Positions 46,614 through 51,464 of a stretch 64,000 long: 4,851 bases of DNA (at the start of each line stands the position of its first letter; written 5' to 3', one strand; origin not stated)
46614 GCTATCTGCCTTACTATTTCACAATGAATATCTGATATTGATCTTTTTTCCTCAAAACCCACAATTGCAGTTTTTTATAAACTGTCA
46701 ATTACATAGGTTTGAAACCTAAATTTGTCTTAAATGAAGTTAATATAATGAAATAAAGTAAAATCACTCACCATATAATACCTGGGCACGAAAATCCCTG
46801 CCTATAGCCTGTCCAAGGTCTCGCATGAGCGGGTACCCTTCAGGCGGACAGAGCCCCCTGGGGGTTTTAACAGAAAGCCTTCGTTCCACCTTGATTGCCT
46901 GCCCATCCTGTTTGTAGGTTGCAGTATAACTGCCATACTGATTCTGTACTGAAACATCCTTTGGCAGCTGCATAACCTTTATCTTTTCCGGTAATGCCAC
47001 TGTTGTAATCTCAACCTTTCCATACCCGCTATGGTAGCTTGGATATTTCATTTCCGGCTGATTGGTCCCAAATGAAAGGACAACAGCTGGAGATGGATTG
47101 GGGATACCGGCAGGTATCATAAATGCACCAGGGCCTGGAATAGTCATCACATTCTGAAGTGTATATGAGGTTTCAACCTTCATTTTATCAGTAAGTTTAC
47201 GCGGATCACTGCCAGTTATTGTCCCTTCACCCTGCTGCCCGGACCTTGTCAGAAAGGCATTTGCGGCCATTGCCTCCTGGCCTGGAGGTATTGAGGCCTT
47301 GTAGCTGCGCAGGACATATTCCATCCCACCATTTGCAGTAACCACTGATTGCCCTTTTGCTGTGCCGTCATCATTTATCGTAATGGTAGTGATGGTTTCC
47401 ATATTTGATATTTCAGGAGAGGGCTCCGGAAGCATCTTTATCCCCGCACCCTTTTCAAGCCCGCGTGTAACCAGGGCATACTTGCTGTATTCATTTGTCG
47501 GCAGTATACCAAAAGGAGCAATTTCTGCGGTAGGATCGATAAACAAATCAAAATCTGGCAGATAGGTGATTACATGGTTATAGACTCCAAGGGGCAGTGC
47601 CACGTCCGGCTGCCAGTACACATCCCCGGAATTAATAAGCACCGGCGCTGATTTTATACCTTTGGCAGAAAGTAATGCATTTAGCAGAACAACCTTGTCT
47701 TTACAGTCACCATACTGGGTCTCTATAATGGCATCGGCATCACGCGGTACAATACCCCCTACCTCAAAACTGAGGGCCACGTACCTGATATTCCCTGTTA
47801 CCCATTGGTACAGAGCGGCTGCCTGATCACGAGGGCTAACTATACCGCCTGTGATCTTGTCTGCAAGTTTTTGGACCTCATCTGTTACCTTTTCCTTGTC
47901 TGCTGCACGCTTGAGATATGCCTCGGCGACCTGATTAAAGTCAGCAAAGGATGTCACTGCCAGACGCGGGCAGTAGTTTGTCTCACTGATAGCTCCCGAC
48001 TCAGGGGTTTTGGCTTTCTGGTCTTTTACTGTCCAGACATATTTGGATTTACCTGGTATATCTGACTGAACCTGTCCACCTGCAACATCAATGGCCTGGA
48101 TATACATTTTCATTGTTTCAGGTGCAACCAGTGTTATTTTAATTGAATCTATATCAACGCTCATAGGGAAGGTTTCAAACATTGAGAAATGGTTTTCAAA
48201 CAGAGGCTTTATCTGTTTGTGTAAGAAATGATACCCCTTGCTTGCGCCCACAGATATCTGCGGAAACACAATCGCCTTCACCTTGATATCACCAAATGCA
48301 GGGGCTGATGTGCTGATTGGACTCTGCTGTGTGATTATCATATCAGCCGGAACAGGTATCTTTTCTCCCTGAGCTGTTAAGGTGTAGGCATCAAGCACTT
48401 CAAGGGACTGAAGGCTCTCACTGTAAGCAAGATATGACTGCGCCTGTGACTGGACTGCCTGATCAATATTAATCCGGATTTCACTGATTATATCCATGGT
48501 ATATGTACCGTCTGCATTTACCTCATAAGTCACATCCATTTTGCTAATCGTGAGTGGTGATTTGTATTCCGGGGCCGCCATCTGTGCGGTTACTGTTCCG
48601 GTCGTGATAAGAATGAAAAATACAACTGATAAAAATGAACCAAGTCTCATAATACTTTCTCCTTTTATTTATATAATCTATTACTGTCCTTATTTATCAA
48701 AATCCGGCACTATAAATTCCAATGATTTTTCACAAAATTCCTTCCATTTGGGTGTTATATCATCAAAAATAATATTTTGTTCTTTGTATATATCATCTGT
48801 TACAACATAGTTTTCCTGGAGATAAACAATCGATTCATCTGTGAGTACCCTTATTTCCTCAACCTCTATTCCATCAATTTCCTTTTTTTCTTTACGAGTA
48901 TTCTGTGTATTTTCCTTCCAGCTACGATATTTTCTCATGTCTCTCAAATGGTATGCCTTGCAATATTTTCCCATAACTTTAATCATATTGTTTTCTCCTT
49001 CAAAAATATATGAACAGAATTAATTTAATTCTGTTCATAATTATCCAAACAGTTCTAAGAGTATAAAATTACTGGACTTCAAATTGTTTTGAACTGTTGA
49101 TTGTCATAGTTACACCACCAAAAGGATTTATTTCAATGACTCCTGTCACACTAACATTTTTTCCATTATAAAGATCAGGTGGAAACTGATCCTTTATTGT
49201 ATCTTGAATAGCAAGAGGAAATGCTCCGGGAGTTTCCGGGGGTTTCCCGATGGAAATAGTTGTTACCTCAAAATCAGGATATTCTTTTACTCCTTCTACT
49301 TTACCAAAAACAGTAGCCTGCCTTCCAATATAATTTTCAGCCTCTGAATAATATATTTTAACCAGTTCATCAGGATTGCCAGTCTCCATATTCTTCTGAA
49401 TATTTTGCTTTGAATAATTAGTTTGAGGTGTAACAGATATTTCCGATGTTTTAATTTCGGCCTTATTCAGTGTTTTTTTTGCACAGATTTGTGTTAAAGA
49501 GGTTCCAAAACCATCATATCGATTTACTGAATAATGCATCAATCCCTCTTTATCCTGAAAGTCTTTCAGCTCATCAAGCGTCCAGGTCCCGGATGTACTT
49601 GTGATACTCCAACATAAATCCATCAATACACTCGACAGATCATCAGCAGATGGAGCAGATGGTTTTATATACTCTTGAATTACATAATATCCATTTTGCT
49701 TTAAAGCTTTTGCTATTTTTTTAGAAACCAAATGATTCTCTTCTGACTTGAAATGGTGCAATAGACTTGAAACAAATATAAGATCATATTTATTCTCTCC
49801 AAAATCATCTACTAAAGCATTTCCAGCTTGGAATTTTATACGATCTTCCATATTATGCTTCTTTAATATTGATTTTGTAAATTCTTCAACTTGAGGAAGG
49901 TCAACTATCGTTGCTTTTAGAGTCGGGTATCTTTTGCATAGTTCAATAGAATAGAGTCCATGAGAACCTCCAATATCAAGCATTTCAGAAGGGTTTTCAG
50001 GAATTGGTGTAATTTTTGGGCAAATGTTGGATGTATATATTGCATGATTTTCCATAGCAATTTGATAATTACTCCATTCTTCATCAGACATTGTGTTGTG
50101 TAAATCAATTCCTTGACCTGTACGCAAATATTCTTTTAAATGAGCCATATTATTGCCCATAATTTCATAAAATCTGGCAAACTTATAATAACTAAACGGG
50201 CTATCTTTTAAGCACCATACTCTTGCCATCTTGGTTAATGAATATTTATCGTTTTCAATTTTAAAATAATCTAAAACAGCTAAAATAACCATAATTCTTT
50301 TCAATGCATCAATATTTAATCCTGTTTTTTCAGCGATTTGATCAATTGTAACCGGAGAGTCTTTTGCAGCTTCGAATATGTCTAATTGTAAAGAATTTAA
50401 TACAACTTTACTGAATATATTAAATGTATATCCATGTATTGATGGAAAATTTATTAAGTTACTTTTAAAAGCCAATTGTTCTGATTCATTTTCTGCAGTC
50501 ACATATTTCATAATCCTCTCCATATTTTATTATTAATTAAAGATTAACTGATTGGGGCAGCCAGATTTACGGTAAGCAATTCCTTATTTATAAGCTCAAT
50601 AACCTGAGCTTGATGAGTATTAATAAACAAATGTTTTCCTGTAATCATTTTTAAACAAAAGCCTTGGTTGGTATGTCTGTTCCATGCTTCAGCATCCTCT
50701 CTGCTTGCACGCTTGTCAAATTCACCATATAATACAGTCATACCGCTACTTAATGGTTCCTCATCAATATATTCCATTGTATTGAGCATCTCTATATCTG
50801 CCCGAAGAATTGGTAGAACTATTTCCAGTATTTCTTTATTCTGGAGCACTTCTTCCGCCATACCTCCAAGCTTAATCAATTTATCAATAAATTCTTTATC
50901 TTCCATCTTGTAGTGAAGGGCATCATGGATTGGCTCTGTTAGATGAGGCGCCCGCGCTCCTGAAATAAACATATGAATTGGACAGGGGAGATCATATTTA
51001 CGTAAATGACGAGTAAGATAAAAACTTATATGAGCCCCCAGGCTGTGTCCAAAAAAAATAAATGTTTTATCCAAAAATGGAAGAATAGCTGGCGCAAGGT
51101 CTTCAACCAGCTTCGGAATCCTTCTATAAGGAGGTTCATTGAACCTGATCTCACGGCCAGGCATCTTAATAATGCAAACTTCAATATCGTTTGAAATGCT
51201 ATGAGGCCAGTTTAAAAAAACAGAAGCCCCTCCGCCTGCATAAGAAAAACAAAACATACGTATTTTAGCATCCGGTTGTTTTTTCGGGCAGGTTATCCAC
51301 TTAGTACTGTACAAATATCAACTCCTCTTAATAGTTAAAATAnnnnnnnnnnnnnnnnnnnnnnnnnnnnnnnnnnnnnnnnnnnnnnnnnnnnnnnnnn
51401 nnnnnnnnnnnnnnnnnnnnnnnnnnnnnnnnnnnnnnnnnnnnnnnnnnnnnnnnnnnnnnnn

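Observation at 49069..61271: Adenylation-less NRPS-like gene set wrapped around a YejABEF-type peptide importer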

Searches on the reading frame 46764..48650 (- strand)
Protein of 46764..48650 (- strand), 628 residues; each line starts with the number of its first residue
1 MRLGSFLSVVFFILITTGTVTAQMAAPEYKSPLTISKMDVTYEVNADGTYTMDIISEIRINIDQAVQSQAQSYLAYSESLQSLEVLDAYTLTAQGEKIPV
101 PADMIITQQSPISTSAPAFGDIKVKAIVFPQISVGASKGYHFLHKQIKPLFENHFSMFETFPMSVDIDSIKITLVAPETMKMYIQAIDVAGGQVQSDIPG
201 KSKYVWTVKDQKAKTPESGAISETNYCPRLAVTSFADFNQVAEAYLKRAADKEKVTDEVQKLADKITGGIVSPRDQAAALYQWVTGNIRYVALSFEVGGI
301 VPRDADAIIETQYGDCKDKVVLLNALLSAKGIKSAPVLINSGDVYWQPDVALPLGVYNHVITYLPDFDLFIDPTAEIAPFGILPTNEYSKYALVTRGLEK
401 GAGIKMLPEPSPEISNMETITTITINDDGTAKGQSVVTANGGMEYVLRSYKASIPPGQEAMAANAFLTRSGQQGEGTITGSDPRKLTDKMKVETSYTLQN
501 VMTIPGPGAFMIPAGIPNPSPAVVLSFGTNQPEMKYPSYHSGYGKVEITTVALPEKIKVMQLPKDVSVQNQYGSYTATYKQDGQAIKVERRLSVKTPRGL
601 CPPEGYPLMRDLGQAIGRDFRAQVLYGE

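Call 6: search_protein_families(library=pfam, proteins=[window:46764-48650:-], max_evalue=0.00001)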
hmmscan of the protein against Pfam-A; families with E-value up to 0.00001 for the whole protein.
window:46764-48650:- (628 aa): 2 families
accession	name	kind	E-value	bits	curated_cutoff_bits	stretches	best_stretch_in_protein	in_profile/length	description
PF12969.12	DUF3857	-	1e-21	78.1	24.6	1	46-213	1-168/170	Domain of Unknown Function with PDB structure (DUF3857)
PF01841.26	Transglut_core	-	1.6e-07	32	23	1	261-337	2-75/108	Transglutaminase-like superfamily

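Call 37: search_protein_families(library=ncbifam, proteins=[window:46764-48650:-], max_evalue=0.01)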
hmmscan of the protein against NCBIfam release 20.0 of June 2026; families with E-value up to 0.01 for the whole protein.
window:46764-48650:- (628 aa): 0 families

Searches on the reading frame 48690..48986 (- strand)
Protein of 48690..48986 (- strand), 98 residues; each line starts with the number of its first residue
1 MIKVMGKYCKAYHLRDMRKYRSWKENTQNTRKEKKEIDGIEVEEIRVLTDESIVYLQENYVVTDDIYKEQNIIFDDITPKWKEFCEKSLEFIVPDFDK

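Call 36: search_protein_families(library=pfam, proteins=[window:48690-48986:-], max_evalue=0.01)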
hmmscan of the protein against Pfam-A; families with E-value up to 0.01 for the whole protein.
window:48690-48986:- (98 aa): 0 families

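Call 37: search_protein_families(library=ncbifam, proteins=[window:48690-48986:-], max_evalue=0.01)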
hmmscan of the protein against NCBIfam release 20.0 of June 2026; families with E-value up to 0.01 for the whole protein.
window:48690-48986:- (98 aa): 0 families

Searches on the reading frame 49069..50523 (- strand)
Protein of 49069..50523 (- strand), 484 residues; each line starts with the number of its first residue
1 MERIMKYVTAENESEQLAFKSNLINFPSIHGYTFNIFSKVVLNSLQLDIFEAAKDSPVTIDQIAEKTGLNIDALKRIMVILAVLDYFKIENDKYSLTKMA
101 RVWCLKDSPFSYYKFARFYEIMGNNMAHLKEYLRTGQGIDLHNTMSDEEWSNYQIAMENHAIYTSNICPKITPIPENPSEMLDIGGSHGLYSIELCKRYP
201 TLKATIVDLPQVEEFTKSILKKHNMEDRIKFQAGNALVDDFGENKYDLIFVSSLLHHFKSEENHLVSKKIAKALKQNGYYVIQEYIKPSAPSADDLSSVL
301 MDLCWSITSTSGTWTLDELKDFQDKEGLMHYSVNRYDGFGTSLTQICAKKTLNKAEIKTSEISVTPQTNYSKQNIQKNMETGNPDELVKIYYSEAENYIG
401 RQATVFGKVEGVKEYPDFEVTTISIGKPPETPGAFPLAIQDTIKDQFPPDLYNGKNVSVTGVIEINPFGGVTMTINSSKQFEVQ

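Call 3: search_protein_families(library=pfam, proteins=[window:49069-50523:-], max_evalue=0.01)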
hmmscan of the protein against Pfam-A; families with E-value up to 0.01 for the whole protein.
window:49069-50523:- (484 aa): 13 families
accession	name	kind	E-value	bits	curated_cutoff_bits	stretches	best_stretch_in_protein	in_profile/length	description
PF00891.24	Methyltransf_2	-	1.1e-14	54.7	22.3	1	176-304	61-185/210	O-methyltransferase domain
PF13649.12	Methyltransf_25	-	8.8e-10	39.6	27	1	182-278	2-97/97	Methyltransferase domain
PF08100.18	Dimerisation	-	1.4e-09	38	25.6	1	36-103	17-90/93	O-methyltransferase dimerisation domain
PF08241.18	Methyltransf_11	-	5.8e-08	33.7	21.2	1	182-282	1-95/95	Methyltransferase domain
PF08242.18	Methyltransf_12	-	3.2e-07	31.4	30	1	182-279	1-97/98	Methyltransferase domain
PF13489.12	Methyltransf_23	-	4.1e-07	30.3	27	1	171-289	16-123/164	Methyltransferase domain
PF13847.12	Methyltransf_31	-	1.2e-06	28.7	27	1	180-286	6-113/145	Methyltransferase domain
PF01564.23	Spermine_synth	-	4.7e-06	26.7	22.9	1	176-284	17-132/186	Spermine/spermidine synthase domain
PF17782.7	DprA_WH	-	6.5e-05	23.3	22.9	1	42-81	10-49/61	DprA winged helix domain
PF01739.24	CheR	-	0.00026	20.9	27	1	222-282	113-173/195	CheR methyltransferase, SAM binding domain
PF10294.15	Methyltransf_16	-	0.00047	20.4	21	1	177-259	46-134/174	Lysine methyltransferase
PF05175.20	MTS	-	0.00056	20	23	1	178-277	31-133/170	Methyltransferase small domain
PF12847.13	Methyltransf_18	-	0.0042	17.6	27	0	177-249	14-86/151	Methyltransferase domain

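Call 7: search_protein_families(library=ncbifam, proteins=[window:49069-50523:-], max_evalue=0.001)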
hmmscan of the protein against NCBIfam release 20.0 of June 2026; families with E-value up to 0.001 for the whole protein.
window:49069-50523:- (484 aa): 8 families
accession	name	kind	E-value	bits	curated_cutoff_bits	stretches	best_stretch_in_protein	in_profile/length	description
NF053543.1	FlxJ_fam_MTase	equivalog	9.8e-17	60.9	560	1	38-284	30-285/352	FlxJ family methyltransferase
TIGR02716.1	C20_methyl_CrtF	equivalog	1.8e-10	40.4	276.1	1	180-301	152-273/306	bacteriochlorophyllide d C-20 methyltransferase BchU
TIGR04543.1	ketoArg_3Met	equivalog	8.1e-10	38.3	425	1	171-237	143-210/336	2-ketoarginine methyltransferase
NF043040.1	corrin_prot_MT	hypoth_equivalog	4.3e-08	32.9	180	1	178-334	42-202/216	corrinoid protein-associated methyltransferase CpaM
TIGR02072.1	BioC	equivalog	2.6e-06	27.4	184.95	1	177-284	34-134/244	malonyl-ACP O-methyltransferase BioC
TIGR04325.1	MTase_LIC12133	subfamily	0.00013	21.3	80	1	177-268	65-150/234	methyltransferase, TIGR04325 family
TIGR03533.1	L3_gln_methyl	equivalog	0.00062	19.2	229.7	0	175-250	119-194/284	50S ribosomal protein L3 N(5)-glutamine methyltransferase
TIGR04345.1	ovoA_Cterm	equivalog_domain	0.00096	18.7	170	0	212-283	101-170/242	putative 4-mercaptohistidine N1-methyltransferase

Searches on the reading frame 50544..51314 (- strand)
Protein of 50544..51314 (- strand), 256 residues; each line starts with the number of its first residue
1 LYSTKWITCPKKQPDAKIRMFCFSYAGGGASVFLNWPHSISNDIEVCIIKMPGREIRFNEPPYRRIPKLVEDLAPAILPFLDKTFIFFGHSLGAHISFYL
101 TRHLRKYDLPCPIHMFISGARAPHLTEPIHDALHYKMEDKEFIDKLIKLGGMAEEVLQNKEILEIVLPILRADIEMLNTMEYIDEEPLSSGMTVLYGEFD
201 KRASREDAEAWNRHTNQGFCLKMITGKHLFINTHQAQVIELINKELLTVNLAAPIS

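Call 3: search_protein_families(library=pfam, proteins=[window:50544-51314:-], max_evalue=0.01)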
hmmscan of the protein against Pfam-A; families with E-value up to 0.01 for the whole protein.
window:50544-51314:- (256 aa): 1 family
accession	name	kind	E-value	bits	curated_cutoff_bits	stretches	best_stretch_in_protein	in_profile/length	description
PF00975.26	Thioesterase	-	1.1e-39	137.4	26.4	1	20-245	3-225/226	Thioesterase domain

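Call 7: search_protein_families(library=ncbifam, proteins=[window:50544-51314:-], max_evalue=0.001)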
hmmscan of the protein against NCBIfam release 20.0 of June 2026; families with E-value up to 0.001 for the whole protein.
window:50544-51314:- (256 aa): 0 families
